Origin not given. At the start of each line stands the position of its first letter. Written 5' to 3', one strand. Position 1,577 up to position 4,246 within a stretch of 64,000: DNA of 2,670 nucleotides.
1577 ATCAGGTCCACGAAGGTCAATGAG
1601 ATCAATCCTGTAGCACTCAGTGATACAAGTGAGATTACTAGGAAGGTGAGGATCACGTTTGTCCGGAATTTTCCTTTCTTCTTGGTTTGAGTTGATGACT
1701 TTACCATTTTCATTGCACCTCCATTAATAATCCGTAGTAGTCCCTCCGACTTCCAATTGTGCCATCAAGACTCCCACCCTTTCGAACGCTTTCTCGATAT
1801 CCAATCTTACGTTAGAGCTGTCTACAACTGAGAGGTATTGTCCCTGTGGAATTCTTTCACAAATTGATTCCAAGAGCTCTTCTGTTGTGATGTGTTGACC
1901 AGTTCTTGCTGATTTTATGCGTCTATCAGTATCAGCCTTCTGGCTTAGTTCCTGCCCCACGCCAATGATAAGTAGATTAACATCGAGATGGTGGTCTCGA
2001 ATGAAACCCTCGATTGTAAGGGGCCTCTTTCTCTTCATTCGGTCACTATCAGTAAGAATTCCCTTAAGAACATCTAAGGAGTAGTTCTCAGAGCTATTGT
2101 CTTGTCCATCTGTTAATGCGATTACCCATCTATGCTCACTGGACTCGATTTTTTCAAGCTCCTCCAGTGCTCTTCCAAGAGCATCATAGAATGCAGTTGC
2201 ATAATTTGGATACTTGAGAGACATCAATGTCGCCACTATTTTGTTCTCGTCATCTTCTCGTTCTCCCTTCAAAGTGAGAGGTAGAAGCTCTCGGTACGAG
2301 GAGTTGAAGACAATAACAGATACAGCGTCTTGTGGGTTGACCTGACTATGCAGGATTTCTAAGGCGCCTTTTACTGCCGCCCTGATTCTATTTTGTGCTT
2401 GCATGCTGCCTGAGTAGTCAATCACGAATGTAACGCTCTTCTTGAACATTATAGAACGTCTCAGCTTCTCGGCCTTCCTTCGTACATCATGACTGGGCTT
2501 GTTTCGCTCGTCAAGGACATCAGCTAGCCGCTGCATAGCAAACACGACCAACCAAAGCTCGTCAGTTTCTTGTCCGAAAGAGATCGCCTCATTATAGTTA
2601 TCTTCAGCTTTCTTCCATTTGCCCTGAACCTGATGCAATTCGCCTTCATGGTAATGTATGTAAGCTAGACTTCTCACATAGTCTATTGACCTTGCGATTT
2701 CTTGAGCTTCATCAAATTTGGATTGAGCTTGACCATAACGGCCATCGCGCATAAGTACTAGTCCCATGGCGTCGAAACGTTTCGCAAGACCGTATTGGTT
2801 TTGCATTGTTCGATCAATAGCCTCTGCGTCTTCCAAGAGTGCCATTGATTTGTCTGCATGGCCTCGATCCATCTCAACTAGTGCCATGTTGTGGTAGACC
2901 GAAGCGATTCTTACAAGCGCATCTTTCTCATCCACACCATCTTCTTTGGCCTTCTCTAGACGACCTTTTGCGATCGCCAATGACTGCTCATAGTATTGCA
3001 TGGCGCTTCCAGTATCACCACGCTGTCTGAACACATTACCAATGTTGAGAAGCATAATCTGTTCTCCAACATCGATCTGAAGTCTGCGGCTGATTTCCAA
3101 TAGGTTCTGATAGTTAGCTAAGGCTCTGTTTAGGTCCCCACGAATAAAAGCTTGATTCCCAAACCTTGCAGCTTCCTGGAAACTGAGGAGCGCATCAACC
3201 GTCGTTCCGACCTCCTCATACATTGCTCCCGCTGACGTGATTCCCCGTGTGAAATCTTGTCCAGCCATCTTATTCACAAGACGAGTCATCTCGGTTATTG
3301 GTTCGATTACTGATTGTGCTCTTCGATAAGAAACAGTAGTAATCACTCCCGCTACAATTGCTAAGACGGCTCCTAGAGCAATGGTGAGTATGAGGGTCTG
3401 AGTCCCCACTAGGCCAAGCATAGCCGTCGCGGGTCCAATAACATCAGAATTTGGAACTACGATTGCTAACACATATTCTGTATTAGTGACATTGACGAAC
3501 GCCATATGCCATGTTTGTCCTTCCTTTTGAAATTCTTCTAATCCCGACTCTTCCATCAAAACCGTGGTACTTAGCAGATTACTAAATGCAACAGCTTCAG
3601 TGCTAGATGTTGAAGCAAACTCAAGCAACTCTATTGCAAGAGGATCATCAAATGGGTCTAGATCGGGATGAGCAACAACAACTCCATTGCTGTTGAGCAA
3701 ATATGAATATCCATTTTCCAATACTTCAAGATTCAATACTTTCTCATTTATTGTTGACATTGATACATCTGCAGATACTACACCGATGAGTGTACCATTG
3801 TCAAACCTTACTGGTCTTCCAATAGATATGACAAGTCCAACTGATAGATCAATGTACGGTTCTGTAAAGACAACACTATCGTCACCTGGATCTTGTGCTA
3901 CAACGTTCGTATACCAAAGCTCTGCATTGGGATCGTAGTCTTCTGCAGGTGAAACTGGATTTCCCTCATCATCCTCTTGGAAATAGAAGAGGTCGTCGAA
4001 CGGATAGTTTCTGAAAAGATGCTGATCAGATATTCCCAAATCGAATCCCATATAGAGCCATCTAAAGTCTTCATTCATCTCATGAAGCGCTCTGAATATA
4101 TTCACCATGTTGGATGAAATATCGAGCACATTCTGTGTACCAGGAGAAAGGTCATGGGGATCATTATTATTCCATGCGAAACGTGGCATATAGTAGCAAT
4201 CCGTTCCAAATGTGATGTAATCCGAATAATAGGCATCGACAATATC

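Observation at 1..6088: Minus-strand operon: beta-propeller/Zn-ribbon protein plus two paralogous Cache-HAMP sensors, one with a TPR-vWA output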

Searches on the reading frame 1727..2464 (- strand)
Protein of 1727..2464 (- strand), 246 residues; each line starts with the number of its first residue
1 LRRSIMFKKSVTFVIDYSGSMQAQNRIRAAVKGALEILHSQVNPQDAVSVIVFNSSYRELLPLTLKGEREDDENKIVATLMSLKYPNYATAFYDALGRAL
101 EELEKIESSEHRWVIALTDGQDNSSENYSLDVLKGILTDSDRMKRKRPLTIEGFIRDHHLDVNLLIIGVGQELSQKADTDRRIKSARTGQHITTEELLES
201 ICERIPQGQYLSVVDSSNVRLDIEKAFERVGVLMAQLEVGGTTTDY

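Call 51: search_solved_structures(query=A6, max_evalue=0.01, show_alignments=1)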
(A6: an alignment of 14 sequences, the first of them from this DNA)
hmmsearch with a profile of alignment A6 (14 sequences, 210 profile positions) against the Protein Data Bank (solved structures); distinct sequences matched with E-value up to 0.01: 111 (the best 60 are shown).
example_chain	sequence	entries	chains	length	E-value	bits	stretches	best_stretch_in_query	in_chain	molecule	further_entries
8s05_A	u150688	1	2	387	5.9e-15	58.5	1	13-186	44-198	Conserved protein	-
9c4f_I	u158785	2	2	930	6.5e-15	58.3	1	6-198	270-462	Inter-alpha-trypsin inhibitor heavy chain H4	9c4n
6fpy_A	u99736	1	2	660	4.6e-12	49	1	5-198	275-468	Inter-alpha-trypsin inhibitor heavy chain H1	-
4cn8_A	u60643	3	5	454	1.3e-10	44.2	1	8-175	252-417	PROXIMAL THREAD MATRIX PROTEIN 1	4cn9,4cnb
6fpz_A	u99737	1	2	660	1.9e-10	43.7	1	5-198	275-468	Inter-alpha-trypsin inhibitor heavy chain H1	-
3ibs_A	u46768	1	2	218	2.5e-10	43.3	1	10-193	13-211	conserved hypothetical protein BatB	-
6pyo_A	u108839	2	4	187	8e-10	41.7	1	7-125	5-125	cDNA FLJ56608, highly similar to Homo sapiens chloride channel, calcium activated, family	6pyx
8fz4_A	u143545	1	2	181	9.6e-10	41.4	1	10-117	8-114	Anthrax toxin receptor 2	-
1sht_X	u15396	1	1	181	1e-09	41.3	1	11-117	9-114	Anthrax toxin receptor 2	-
1shu_X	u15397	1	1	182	1e-09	41.3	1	11-117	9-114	Anthrax toxin receptor 2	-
1tzn_a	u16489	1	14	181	1e-09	41.3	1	11-117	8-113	Anthrax toxin receptor 2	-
1t6b_Y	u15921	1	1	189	1.1e-09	41.2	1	11-117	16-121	Anthrax toxin receptor 2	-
4jdu_A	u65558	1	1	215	1.6e-09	40.7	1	10-193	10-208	Aerotolerance-related membrane protein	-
7n1o_A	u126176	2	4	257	2.1e-09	40.3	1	10-117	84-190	Transcription factor ETV6,Isoform 4 of Anthrax toxin receptor 2 | Transcription factor ETV6,Anthrax toxin receptor 2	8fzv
8fzu_A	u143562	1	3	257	2.2e-09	40.2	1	11-117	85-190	Transcription factor ETV6,Anthrax toxin receptor 2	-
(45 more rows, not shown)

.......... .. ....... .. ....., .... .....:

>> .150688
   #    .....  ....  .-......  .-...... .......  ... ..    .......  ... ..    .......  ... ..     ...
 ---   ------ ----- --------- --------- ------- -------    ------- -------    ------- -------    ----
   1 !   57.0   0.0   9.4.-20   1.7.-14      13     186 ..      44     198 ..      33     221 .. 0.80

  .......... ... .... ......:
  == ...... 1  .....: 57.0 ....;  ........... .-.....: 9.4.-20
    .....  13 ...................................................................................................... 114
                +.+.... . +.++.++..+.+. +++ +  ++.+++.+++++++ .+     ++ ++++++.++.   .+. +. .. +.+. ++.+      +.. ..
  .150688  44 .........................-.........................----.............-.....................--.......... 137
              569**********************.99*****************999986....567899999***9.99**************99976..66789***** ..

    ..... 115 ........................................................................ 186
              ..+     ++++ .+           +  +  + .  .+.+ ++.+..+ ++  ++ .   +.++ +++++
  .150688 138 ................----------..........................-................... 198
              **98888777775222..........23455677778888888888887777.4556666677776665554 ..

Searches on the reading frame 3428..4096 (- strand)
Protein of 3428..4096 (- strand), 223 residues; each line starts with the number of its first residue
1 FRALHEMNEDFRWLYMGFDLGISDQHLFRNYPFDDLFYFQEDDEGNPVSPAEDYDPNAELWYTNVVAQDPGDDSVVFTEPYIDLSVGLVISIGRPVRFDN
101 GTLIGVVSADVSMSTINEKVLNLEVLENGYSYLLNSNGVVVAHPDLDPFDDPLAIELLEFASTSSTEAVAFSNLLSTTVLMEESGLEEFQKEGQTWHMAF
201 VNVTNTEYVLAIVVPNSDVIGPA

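Call 82: search_solved_structures(query=window:3428-4096:-, max_evalue=0.001, show_alignments=4)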
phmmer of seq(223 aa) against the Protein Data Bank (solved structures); distinct sequences matched with E-value up to 0.001: 29.
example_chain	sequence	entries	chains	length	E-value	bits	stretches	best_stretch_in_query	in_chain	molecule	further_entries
6iop_A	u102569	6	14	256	1.4e-12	51.1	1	41-147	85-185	Methyl-accepting chemotaxis protein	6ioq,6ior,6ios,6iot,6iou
5ltx_A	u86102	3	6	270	6.7e-12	48.8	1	47-148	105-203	Chemotaxis protein | Methyl-accepting chemotaxis protein PctA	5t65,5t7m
9koo_A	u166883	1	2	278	6.8e-12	48.8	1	47-148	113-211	Methyl-accepting chemotaxis protein PctA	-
5lt9_A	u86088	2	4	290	2e-10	44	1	51-149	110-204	Methyl-accepting chemotaxis protein PctB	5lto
5ltv_A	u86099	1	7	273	3.4e-10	43.3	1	51-146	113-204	Chemotactic transducer PctC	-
8s7c_A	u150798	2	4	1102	6.2e-10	42.4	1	61-177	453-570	VWFA and cache domain-containing protein 1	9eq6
3c8c_A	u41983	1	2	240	1.6e-09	41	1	49-156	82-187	Methyl-accepting chemotaxis protein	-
5ave_A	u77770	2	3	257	1.9e-09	40.8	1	49-156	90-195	Methyl-accepting chemotaxis (MCP) signaling domain protein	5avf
6iov_A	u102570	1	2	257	1.9e-09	40.8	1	49-156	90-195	Methyl-accepting chemotaxis (MCP) signaling domain protein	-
7k5n_A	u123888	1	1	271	1.3e-08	38.1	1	52-153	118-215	Sensor domain-containing diguanylate cyclase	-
6pxy_A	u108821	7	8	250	5.2e-08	36.1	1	52-146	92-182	Putative methyl-accepting chemotaxis protein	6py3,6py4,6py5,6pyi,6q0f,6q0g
9hvj_A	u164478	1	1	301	8.3e-08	35.5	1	42-147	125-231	Cache domain protein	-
3lib_A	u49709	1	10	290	8.9e-06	28.8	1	73-145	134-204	Hypothetical sensory transduction histidine kinase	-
7psg_A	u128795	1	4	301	9.1e-06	28.8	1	87-147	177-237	Methyl-accepting chemotaxis protein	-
9vlg_A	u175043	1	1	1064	3.5e-05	26.9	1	77-165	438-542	Isoform 2 of Voltage-dependent calcium channel subunit alpha-2/delta-1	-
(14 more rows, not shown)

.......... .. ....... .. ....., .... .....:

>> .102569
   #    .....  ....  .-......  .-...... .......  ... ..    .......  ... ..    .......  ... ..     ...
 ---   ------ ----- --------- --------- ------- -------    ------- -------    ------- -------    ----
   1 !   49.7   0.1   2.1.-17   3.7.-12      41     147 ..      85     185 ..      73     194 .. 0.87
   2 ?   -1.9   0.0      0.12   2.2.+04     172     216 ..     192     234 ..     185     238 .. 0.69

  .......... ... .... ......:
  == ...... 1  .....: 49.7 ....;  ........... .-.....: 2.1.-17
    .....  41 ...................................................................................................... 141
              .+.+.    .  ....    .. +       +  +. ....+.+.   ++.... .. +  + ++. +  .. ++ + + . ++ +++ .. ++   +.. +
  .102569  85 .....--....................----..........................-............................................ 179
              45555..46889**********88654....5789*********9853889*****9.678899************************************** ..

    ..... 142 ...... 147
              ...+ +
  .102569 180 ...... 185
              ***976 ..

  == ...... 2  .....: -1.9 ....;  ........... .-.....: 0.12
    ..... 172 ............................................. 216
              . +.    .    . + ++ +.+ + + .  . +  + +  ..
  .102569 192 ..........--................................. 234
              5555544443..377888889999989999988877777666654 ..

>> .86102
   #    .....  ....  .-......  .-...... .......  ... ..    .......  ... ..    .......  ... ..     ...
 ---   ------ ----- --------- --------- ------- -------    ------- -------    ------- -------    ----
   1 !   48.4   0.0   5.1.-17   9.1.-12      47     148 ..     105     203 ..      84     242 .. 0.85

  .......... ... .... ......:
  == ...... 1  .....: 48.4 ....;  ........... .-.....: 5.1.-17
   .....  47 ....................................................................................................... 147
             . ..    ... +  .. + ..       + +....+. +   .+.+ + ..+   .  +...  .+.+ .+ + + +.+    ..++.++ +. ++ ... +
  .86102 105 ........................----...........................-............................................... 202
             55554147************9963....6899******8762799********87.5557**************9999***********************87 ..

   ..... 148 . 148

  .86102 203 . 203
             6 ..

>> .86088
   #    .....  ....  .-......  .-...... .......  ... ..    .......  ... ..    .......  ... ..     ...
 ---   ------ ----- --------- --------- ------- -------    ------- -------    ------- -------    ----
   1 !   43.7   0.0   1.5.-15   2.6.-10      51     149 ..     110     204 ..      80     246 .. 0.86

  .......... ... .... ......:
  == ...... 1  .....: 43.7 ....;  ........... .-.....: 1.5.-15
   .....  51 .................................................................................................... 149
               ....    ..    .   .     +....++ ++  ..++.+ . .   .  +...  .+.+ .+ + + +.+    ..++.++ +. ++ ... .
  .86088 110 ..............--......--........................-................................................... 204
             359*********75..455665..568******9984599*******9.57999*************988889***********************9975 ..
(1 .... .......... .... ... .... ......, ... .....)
